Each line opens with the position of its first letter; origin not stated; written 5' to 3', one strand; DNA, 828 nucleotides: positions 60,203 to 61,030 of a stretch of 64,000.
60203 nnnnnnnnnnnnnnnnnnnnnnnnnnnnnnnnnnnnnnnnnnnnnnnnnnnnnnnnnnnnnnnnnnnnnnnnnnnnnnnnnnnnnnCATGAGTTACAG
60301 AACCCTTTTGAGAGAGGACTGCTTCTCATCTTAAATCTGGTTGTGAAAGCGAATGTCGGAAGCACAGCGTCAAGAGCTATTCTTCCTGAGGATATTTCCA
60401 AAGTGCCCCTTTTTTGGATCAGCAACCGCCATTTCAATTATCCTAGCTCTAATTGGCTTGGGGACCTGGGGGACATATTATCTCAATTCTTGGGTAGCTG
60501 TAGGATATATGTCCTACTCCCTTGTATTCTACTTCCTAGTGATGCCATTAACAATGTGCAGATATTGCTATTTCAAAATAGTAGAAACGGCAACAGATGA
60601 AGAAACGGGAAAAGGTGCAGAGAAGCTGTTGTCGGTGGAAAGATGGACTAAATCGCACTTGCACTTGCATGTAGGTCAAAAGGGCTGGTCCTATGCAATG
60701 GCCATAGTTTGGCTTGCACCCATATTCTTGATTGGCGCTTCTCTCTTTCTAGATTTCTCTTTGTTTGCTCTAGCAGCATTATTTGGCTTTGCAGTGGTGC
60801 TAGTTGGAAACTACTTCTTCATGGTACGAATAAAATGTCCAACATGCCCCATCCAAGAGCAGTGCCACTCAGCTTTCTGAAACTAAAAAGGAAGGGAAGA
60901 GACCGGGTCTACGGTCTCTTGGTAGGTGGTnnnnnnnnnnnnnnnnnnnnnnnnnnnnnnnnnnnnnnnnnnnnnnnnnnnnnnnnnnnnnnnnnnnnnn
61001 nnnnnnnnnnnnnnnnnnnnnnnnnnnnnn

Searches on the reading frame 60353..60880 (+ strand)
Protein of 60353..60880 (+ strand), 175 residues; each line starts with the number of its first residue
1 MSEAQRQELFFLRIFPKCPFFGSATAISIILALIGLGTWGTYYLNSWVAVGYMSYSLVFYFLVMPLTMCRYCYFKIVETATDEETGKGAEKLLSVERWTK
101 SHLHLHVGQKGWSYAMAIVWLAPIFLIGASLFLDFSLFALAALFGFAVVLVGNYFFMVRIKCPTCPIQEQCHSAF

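Call 33: search_protein_families(library=pfam, proteins=[window:60353-60880:+], max_evalue=0.01)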
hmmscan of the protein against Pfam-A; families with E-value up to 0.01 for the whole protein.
window:60353-60880:+ (175 aa): 1 family
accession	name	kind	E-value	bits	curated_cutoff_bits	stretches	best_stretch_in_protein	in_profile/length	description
PF00001.26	7tm_1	-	0.0044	17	30.5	1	47-97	148-197/260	7 transmembrane receptor (rhodopsin family)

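Call 41: search_protein_families(library=ncbifam, proteins=[window:60353-60880:+], max_evalue=1)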
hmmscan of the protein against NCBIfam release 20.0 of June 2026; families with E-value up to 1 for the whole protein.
window:60353-60880:+ (175 aa): 0 families
